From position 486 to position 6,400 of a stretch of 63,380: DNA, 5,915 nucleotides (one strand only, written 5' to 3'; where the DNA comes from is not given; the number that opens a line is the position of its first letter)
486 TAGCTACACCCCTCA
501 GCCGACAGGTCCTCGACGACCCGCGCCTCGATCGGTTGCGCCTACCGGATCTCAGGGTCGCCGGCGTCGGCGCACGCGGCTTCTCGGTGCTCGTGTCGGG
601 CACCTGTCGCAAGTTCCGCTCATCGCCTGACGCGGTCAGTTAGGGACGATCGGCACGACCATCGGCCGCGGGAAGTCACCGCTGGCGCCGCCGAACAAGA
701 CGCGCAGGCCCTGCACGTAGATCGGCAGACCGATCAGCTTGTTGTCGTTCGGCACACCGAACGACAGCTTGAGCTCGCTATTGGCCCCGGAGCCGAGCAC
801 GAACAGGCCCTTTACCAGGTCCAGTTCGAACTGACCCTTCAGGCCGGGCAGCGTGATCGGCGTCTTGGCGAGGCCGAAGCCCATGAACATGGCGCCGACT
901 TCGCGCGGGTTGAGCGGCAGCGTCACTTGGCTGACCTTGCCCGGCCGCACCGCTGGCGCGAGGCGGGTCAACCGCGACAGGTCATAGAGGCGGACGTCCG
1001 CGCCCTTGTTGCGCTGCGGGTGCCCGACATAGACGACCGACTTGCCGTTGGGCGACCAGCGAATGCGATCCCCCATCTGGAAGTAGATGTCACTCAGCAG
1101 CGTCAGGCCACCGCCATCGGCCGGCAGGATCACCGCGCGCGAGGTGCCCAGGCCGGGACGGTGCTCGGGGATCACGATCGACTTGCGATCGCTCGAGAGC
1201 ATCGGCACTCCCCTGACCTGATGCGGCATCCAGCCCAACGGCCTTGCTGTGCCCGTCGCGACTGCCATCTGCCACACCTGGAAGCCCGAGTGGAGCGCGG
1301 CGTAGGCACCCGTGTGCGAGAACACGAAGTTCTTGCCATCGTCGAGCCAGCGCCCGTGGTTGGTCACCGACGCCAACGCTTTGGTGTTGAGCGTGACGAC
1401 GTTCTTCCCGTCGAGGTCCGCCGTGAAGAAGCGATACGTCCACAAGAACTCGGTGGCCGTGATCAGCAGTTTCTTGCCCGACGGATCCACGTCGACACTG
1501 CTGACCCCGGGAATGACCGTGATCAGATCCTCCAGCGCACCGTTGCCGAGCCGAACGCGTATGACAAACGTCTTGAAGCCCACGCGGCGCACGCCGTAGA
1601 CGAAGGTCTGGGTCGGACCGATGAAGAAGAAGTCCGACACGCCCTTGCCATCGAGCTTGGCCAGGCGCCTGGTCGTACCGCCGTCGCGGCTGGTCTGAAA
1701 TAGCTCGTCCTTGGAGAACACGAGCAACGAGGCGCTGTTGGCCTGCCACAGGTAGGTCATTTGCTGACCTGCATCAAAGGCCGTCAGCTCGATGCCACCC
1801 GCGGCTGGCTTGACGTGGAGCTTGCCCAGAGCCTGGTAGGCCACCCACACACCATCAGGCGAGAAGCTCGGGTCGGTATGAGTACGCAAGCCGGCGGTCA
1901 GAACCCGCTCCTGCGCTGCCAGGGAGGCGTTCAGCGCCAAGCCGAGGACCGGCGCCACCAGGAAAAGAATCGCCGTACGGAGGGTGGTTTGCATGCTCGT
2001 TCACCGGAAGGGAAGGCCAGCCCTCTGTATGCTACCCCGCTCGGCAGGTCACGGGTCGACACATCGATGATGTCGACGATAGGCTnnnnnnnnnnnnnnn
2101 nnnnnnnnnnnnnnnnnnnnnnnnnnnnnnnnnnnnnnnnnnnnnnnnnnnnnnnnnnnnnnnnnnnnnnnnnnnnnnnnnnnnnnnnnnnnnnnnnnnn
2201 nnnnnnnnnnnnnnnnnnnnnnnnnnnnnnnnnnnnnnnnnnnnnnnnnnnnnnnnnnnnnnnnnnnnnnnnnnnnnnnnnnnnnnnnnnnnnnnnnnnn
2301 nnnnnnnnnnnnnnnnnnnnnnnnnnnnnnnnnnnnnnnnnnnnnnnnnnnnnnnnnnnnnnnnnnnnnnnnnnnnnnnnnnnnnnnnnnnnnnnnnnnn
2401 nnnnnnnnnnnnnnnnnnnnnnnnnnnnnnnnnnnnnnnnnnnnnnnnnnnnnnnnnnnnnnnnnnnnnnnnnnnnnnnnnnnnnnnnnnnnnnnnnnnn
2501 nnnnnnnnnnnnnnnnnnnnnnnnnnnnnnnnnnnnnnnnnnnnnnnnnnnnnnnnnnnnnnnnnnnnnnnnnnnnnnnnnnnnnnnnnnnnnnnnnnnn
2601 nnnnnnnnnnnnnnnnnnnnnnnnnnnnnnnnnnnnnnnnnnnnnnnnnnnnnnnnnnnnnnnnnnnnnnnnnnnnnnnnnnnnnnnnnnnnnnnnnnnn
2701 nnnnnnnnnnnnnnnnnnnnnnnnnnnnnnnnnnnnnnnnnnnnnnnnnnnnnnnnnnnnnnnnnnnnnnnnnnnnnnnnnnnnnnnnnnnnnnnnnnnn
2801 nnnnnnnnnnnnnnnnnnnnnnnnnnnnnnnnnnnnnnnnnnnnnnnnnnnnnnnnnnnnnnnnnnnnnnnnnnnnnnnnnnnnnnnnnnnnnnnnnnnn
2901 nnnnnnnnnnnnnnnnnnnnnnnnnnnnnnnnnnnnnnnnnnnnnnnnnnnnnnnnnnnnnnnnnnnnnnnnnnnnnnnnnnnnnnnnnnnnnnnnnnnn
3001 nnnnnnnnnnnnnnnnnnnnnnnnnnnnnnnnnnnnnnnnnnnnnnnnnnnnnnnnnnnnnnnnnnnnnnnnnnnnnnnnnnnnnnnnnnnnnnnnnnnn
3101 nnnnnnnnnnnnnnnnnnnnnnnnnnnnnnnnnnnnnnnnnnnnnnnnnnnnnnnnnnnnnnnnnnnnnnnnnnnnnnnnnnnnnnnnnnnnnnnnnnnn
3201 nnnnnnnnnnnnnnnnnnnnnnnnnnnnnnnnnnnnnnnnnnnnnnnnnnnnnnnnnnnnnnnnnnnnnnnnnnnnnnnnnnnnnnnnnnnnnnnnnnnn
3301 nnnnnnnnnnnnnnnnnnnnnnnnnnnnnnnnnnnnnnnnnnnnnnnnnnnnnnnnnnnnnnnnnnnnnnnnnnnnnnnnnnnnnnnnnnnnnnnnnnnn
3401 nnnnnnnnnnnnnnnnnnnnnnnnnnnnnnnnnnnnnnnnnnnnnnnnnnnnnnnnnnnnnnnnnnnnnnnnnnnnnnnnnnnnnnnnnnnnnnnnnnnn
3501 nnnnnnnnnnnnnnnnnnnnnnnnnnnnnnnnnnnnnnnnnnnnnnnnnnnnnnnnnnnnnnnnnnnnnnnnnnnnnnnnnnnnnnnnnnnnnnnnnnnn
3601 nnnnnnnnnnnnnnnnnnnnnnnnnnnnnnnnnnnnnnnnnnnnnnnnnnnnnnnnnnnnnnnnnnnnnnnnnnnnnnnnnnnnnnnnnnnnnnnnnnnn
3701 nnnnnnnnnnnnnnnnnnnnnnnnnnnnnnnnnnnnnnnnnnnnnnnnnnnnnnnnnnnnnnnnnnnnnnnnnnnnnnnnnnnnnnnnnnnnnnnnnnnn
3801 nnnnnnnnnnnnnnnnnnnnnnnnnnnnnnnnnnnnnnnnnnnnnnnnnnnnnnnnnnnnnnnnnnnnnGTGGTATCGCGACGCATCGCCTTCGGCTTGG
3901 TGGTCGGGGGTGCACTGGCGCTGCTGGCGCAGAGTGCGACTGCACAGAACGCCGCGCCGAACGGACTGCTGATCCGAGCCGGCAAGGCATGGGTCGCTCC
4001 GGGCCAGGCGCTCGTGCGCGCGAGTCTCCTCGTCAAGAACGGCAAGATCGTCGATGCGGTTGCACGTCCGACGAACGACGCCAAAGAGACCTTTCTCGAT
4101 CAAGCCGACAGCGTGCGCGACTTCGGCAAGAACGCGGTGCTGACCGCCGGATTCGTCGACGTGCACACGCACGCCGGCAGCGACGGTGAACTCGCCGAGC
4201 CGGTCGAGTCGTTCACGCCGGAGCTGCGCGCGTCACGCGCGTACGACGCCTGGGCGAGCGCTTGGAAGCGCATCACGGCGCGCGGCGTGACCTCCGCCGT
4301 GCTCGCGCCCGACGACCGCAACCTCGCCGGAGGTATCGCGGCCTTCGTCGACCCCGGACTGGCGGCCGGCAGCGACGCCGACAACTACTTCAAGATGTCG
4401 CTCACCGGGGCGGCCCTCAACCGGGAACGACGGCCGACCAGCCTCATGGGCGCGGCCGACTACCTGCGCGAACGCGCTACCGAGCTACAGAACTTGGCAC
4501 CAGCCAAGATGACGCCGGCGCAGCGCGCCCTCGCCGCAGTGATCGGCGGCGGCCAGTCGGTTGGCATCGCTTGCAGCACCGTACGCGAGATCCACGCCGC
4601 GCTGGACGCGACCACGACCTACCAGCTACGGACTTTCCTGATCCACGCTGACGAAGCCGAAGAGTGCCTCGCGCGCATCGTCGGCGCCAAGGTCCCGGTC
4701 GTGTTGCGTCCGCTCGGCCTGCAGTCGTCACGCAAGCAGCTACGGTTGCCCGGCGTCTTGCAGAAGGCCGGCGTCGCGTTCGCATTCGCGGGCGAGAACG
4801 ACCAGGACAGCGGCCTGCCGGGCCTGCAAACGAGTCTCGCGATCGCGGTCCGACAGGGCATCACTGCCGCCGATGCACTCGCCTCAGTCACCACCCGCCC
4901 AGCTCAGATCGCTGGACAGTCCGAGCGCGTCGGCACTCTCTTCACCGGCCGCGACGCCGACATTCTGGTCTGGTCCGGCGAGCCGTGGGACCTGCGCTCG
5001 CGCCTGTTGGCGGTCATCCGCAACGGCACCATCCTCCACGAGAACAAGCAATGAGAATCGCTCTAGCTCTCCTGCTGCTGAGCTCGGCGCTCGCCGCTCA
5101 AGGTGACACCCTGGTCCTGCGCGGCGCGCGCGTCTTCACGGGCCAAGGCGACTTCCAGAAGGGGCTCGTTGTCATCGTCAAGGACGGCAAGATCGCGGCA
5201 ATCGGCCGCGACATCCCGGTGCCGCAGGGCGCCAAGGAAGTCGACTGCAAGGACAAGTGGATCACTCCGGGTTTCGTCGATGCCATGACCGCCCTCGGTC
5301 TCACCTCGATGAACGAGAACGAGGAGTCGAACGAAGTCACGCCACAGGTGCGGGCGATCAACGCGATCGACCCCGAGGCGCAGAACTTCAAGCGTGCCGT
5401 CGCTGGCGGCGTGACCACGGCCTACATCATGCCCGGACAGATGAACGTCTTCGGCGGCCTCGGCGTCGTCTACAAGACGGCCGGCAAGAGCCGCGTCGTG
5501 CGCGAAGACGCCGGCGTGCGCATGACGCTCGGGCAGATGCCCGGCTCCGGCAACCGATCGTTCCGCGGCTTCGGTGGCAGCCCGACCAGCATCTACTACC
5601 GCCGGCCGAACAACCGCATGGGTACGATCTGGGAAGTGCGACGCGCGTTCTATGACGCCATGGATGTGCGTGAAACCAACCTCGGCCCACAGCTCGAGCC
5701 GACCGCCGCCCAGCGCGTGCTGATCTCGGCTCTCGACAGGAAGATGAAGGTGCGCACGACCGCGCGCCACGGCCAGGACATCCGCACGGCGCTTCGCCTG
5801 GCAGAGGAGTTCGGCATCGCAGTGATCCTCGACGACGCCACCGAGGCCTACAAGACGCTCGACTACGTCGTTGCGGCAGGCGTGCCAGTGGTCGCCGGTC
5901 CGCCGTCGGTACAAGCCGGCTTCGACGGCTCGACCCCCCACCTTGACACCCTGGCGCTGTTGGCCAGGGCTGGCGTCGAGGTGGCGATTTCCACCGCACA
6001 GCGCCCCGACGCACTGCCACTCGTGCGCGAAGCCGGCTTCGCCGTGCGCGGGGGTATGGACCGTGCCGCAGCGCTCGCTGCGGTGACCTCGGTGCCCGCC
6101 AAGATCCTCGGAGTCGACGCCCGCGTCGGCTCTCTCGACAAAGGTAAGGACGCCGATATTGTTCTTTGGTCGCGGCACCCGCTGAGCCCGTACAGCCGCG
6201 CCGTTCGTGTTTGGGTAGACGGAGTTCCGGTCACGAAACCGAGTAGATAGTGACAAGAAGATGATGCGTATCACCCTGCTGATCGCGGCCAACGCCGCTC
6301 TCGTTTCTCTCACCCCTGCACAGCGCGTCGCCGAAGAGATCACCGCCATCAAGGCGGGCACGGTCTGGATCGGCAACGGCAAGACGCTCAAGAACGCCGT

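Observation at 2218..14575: Eight co-directional secreted amidohydrolase-superfamily paralogues (nine modules) in one 12.4-kb translationally coupled array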

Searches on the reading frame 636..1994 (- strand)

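Call 7: search_protein_families(library=pfam, proteins=[window:636-1994:-], max_evalue=0.001)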
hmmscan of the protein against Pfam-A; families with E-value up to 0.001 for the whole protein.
window:636-1994:- (452 aa): 1 family
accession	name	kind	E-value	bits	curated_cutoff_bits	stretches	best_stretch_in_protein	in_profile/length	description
PF07676.18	PD40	-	3.8e-08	33.5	20.9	0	32-53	4-25/38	WD40-like Beta Propeller Repeat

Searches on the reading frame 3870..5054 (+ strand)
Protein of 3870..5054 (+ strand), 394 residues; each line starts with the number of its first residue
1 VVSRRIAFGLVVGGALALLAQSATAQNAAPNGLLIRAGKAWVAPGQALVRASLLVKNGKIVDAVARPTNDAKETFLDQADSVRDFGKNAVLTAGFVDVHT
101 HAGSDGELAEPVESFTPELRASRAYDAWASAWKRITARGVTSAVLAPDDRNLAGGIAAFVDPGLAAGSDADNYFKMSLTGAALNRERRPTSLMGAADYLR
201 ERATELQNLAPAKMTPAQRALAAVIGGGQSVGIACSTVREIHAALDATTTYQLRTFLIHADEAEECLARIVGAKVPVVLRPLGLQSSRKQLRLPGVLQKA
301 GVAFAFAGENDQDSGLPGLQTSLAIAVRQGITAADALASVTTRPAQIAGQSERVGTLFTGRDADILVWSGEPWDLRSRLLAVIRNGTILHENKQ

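Call 4: search_protein_families(library=pfam, proteins=[window:3870-5054:+], max_evalue=0.01)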
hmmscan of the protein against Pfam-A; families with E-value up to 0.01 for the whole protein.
window:3870-5054:+ (394 aa): 2 families
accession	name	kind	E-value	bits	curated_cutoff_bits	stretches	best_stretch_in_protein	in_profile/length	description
PF01979.26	Amidohydro_1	-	1.3e-11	44.8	25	1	91-374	2-321/345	Amidohydrolase family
PF07969.17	Amidohydro_3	-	1.3e-08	35.3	29.7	1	328-389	404-471/472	Amidohydrolase family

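Call 5: search_protein_families(library=ncbifam, proteins=[window:3870-5054:+], max_evalue=0.01)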
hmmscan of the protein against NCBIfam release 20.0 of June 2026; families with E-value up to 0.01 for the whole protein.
window:3870-5054:+ (394 aa): 21 families
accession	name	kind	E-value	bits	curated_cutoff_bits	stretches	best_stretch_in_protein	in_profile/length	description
TIGR01224.1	hutI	equivalog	4.5e-10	38.9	298.15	1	267-374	248-357/377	imidazolonepropionase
NF051886.1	XaaProDiPepCaul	equivalog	5.6e-10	38.8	500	1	322-374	327-379/398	Xaa-Pro dipeptidase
NF006689.0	PRK09237.1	equivalog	4.4e-07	28.8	371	0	33-102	5-66/383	amidohydrolase/deacetylase family metallohydrolase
NF009060.0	PRK12394.1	equivalog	9.4e-06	24.6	442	0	328-367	298-337/381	metallo-dependent hydrolase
NF009686.0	PRK13207.1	subfamily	1.6e-05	23.8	354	1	337-389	406-456/569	urease subunit alpha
NF011987.0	PRK15446.2-3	subfamily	1.9e-05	23.7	253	1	322-392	318-386/395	alpha-D-ribose 1-methylphosphonate 5-triphosphate diphosphatase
TIGR02967.1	guan_deamin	equivalog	2.8e-05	23.3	375.4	1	52-103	8-55/401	guanine deaminase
TIGR00857.1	pyrC_multi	subfamily_domain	2.9e-05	23.2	279.05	0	313-367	309-366/412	dihydroorotase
NF005759.0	PRK07583.1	equivalog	3e-05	22.9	403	0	331-374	360-402/438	cytosine deaminase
NF011989.0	PRK15446.2-5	equivalog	5.5e-05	22.1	565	0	319-367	310-357/385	alpha-D-ribose 1-methylphosphonate 5-triphosphate diphosphatase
NF006056.0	PRK08204.1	subfamily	0.0003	19.7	391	1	324-367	335-378/449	hypothetical protein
NF009941.0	PRK13404.1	subfamily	0.00042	19.1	647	1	314-370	343-404/478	dihydropyrimidinase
NF011990.0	PRK15446.2-6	subfamily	0.00047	19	233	0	331-367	326-362/390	alpha-D-ribose 1-methylphosphonate 5-triphosphate diphosphatase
TIGR02318.1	phosphono_phnM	equivalog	0.00067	18.7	390.55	1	322-388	310-374/376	phosphonate metabolism protein PhnM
NF006549.0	PRK09045.1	equivalog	0.00072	18.3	540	0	45-102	24-76/444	TRZ/ATZ family hydrolase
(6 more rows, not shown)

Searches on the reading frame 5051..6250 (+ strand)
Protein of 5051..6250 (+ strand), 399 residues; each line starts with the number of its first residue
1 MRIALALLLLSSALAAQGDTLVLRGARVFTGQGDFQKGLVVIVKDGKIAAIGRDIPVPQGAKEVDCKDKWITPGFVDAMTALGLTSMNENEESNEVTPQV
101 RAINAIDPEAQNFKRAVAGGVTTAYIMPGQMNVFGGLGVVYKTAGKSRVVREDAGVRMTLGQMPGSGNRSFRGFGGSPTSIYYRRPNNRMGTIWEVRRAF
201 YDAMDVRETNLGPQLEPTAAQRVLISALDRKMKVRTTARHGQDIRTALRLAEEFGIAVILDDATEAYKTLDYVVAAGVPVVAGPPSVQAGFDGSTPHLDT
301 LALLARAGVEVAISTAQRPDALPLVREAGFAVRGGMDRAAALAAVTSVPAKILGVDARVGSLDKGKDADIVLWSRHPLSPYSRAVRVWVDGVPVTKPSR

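Call 4: search_protein_families(library=pfam, proteins=[window:5051-6250:+], max_evalue=0.01)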
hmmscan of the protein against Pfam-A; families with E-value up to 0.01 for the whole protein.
window:5051-6250:+ (399 aa): 2 families
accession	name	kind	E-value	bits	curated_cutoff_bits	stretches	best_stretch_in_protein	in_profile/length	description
PF01979.26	Amidohydro_1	-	8.8e-13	48.6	25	1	294-382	228-327/345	Amidohydrolase family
PF07969.17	Amidohydro_3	-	3e-11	43.9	29.7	1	295-394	353-471/472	Amidohydrolase family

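Call 5: search_protein_families(library=ncbifam, proteins=[window:5051-6250:+], max_evalue=0.01)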
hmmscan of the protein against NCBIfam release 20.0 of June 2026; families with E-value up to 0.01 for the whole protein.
window:5051-6250:+ (399 aa): 54 families (the best 25 are shown)
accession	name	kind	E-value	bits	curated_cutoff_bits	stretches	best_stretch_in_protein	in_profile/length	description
TIGR01224.1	hutI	equivalog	7e-14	51.4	298.15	2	217-375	196-353/377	imidazolonepropionase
NF006689.0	PRK09237.1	equivalog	1.1e-13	50.5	371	2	21-78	5-62/383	amidohydrolase/deacetylase family metallohydrolase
NF006056.0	PRK08204.1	subfamily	3.2e-12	45.9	391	2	21-79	5-64/449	hypothetical protein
NF051886.1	XaaProDiPepCaul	equivalog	5.4e-12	45.4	500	2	36-123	16-101/398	Xaa-Pro dipeptidase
NF009941.0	PRK13404.1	subfamily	5.9e-11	41.7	647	2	21-85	6-66/478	dihydropyrimidinase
NF011990.0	PRK15446.2-6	subfamily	8.1e-11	41.2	233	1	222-396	220-384/390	alpha-D-ribose 1-methylphosphonate 5-triphosphate diphosphatase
NF011989.0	PRK15446.2-5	equivalog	2.3e-10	39.8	565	2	230-395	222-378/385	alpha-D-ribose 1-methylphosphonate 5-triphosphate diphosphatase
TIGR02033.1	D-hydantoinase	equivalog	3e-10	39.6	393.25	1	22-88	2-66/454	dihydropyrimidinase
TIGR00221.1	nagA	equivalog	9.6e-10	37.9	225.65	2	21-93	5-75/380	N-acetylglucosamine-6-phosphate deacetylase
TIGR03178.1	allantoinase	equivalog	1.9e-09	36.9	357.85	1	21-80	2-58/441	allantoinase AllB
NF006558.0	PRK09059.1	equivalog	6.3e-09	34.9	645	1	20-134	4-105/430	dihydroorotase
TIGR02318.1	phosphono_phnM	equivalog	1.2e-08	34.3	390.55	1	334-392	318-373/376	phosphonate metabolism protein PhnM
NF058538.1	ergo_util_ErtD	equivalog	4.6e-08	32.3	600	1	21-80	3-59/446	hydantoin-5-propionate amidohydrolase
NF011987.0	PRK15446.2-3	subfamily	5.8e-08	31.9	253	2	17-77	8-64/395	alpha-D-ribose 1-methylphosphonate 5-triphosphate diphosphatase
NF005791.0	PRK07627.1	equivalog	7.3e-08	31.7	442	1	22-128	4-94/425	dihydroorotase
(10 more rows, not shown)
